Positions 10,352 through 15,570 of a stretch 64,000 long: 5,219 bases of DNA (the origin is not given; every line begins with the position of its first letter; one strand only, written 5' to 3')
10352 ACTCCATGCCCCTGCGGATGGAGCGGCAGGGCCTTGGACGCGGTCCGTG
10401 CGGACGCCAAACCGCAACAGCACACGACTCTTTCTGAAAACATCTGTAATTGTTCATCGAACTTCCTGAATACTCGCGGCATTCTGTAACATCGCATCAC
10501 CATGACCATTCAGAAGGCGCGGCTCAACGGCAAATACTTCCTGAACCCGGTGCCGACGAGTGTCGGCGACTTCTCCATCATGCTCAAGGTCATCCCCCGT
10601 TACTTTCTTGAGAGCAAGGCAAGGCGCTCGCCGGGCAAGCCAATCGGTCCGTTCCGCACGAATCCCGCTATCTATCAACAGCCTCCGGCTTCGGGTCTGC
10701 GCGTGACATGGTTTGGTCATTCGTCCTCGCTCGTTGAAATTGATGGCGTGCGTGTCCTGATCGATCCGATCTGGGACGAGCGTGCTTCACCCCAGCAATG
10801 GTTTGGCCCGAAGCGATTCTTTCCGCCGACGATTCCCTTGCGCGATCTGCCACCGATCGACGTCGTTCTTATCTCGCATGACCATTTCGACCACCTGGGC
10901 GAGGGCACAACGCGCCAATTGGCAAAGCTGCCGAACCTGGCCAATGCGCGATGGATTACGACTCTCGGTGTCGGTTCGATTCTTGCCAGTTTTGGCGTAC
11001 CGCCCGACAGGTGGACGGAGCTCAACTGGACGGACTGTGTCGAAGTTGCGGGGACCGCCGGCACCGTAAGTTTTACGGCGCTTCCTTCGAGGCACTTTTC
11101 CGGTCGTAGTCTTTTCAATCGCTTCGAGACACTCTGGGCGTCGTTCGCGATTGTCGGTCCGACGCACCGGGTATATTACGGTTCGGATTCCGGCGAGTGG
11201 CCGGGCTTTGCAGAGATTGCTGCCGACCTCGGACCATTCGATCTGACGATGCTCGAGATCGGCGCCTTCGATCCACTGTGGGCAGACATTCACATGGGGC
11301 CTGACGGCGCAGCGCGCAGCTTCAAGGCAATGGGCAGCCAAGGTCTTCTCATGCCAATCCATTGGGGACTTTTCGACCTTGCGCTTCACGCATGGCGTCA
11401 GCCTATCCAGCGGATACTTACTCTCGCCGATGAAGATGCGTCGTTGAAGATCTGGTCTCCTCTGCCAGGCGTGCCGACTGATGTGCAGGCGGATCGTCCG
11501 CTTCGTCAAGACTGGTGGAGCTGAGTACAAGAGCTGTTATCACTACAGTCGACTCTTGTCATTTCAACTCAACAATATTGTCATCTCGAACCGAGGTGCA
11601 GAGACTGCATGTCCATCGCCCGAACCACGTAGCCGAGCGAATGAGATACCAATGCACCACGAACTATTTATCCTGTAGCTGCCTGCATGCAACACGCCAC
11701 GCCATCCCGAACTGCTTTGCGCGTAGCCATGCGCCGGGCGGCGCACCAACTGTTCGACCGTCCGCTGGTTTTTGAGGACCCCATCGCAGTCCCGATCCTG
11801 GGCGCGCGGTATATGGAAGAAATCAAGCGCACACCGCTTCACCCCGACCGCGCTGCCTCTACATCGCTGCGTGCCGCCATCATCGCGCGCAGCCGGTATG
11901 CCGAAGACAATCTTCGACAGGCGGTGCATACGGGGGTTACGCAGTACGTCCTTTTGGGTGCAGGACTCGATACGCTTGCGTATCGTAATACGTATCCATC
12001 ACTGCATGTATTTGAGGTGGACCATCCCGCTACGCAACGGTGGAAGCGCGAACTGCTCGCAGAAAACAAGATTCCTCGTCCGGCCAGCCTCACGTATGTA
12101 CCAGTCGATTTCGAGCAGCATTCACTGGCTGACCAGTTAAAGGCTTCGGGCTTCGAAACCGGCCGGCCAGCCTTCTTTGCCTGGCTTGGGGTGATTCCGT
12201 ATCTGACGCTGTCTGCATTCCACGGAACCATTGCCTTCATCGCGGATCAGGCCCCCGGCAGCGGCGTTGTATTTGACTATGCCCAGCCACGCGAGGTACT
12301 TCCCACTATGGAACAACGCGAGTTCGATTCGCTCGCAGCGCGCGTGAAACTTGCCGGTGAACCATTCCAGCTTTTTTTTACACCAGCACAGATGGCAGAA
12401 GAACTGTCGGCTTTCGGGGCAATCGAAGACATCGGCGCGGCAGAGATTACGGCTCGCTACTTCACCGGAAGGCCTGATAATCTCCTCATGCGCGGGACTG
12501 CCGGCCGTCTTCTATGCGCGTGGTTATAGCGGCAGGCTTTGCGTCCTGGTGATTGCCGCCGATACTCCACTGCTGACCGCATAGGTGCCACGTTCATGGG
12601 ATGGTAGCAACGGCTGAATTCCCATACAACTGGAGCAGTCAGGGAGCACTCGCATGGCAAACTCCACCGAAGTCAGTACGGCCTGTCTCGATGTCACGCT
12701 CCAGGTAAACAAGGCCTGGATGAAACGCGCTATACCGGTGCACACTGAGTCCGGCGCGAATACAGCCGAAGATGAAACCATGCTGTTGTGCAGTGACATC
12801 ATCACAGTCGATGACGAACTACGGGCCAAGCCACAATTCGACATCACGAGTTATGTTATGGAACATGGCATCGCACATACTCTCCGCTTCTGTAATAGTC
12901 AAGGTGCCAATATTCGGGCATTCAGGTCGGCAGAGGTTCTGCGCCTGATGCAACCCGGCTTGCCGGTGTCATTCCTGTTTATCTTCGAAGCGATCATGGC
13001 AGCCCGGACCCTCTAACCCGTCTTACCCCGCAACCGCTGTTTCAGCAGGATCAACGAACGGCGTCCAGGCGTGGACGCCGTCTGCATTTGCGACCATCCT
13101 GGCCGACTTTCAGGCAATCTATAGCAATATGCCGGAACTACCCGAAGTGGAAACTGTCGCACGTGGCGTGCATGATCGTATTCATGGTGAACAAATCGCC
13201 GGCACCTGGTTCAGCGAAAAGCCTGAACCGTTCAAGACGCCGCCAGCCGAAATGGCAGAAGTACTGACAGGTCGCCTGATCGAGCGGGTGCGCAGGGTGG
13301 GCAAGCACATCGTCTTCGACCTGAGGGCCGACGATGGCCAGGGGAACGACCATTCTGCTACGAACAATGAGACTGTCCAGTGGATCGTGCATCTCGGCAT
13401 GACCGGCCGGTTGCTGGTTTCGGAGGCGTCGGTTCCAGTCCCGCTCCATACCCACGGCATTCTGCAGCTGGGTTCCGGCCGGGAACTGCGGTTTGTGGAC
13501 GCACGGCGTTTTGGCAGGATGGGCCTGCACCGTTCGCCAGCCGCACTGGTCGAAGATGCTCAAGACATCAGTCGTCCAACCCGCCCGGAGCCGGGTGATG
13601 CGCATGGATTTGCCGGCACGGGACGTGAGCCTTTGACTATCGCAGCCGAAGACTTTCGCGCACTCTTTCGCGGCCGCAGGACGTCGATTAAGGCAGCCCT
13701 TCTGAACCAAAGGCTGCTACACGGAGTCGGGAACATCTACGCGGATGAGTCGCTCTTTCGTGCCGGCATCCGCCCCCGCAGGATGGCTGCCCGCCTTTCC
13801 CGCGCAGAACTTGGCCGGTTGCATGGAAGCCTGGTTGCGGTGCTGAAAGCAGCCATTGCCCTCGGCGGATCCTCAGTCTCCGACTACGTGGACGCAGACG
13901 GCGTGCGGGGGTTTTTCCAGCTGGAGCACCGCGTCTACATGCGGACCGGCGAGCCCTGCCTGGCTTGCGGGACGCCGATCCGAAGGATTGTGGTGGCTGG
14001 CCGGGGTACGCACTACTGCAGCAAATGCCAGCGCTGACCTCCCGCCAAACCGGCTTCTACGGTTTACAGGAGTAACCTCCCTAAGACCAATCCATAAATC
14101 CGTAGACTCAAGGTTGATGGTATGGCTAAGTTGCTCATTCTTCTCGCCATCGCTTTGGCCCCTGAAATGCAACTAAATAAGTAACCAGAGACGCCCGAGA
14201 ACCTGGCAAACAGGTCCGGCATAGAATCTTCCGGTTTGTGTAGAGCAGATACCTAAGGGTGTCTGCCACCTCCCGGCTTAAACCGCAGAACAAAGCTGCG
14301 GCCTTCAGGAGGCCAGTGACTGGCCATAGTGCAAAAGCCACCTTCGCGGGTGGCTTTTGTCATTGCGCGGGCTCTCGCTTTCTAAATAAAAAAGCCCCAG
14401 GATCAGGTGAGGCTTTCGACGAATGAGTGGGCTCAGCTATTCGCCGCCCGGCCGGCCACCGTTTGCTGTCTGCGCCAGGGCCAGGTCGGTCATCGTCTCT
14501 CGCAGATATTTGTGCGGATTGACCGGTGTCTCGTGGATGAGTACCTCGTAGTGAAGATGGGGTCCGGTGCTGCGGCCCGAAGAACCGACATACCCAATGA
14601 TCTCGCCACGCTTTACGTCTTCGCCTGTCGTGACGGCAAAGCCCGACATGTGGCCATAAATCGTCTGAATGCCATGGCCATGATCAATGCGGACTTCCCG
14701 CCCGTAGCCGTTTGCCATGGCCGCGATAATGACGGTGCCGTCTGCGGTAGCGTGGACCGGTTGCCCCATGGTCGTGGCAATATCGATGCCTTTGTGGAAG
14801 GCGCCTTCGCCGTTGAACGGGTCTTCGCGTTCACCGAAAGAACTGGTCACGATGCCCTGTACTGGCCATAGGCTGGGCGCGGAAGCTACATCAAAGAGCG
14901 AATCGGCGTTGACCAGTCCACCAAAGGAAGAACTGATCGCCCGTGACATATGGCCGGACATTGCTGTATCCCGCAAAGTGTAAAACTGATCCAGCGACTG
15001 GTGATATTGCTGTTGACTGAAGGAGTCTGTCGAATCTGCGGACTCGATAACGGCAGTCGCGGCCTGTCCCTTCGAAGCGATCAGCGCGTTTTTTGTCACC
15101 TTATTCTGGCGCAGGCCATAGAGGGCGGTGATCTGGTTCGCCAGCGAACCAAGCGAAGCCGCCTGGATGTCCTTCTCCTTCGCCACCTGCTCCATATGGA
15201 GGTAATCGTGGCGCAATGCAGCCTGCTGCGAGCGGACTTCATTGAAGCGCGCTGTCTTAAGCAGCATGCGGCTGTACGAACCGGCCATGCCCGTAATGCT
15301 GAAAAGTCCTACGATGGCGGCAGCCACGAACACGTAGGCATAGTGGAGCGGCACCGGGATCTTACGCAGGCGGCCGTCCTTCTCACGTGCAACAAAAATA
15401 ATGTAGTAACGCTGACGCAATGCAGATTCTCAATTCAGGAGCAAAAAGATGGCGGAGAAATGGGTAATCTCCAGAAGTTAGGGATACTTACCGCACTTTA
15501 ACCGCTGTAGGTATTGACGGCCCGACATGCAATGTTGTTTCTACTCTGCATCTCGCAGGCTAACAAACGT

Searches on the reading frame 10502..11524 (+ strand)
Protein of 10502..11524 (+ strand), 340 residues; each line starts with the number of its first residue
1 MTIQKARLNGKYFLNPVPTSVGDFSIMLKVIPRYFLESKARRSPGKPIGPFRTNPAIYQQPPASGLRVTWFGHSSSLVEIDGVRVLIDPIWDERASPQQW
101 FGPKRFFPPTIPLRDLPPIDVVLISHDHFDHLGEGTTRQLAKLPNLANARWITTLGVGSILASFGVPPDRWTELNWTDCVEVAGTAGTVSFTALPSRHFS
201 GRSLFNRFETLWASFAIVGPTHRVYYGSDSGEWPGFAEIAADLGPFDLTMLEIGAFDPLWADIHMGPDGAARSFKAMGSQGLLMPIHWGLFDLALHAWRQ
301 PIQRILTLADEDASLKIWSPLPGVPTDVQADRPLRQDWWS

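Call 23: search_protein_families(library=pfam, proteins=[window:10502-11524:+], max_evalue=0.00001)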
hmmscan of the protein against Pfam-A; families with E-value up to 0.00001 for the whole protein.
window:10502-11524:+ (340 aa): 3 families
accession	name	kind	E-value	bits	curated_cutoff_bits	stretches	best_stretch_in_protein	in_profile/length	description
PF12706.13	Lactamase_B_2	-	2.1e-41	142.2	27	1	84-288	2-200/200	Beta-lactamase superfamily domain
PF13483.12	Lactamase_B_3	-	4.6e-11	43.4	24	1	67-153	1-63/160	Beta-lactamase superfamily domain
PF00753.33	Lactamase_B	-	5.1e-08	33.5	22.7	1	69-133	2-58/196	Metallo-beta-lactamase superfamily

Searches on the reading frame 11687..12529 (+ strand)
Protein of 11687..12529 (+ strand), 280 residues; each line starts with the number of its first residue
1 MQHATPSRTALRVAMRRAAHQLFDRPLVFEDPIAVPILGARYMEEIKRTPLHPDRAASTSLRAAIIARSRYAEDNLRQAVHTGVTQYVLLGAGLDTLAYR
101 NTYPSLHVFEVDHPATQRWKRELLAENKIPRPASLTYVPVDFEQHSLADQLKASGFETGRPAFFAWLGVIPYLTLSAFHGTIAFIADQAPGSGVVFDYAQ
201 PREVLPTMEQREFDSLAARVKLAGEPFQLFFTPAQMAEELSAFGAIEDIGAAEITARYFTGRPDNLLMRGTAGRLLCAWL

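Call 23: search_protein_families(library=pfam, proteins=[window:11687-12529:+], max_evalue=0.00001)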
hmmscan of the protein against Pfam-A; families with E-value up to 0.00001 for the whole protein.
window:11687-12529:+ (280 aa): 1 family
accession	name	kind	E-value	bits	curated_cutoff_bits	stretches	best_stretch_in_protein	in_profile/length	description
PF04072.20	LCM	-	1.1e-46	159.5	22.3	1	10-186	1-187/187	Leucine carboxyl methyltransferase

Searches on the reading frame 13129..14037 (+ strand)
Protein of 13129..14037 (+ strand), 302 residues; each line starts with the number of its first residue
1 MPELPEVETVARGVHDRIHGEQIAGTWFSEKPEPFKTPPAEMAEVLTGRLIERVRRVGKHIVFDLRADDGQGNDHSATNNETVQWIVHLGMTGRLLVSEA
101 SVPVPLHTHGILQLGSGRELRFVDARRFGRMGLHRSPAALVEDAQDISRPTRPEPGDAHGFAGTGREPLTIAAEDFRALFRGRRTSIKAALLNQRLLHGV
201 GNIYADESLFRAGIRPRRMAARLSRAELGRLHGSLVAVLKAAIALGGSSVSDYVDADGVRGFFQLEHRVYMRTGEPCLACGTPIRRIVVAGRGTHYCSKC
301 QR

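Call 23: search_protein_families(library=pfam, proteins=[window:13129-14037:+], max_evalue=0.00001)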
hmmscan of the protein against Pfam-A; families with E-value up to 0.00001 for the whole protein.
window:13129-14037:+ (302 aa): 3 families
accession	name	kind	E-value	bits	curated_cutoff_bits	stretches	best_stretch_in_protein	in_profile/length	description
PF01149.29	Fapy_DNA_glyco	-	4.5e-30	105.1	25.5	1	1-131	1-117/117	Formamidopyrimidine-DNA glycosylase N-terminal domain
PF06831.19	H2TH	-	4.2e-23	81.6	34.7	1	167-252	4-91/93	Formamidopyrimidine-DNA glycosylase H2TH domain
PF06827.20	zf-FPG_IleRS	-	5.4e-10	39.3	21.3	1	274-301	1-28/30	Zinc finger found in FPG and IleRS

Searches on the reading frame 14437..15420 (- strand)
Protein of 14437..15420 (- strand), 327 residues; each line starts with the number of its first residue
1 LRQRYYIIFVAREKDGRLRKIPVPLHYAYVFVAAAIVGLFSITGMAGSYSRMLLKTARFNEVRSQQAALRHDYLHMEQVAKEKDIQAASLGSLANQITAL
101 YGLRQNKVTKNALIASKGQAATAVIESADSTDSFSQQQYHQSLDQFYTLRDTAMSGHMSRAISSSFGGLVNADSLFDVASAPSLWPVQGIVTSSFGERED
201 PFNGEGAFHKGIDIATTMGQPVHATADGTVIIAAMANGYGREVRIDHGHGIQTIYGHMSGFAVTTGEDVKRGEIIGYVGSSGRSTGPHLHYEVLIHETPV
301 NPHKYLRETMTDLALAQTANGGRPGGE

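Call 23: search_protein_families(library=pfam, proteins=[window:14437-15420:-], max_evalue=0.00001)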
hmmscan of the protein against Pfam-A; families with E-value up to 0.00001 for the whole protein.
window:14437-15420:- (327 aa): 1 family
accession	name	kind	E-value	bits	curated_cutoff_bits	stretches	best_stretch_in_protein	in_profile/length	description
PF01551.29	Peptidase_M23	-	3.1e-33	114.3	28.7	1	208-302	2-96/96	Peptidase family M23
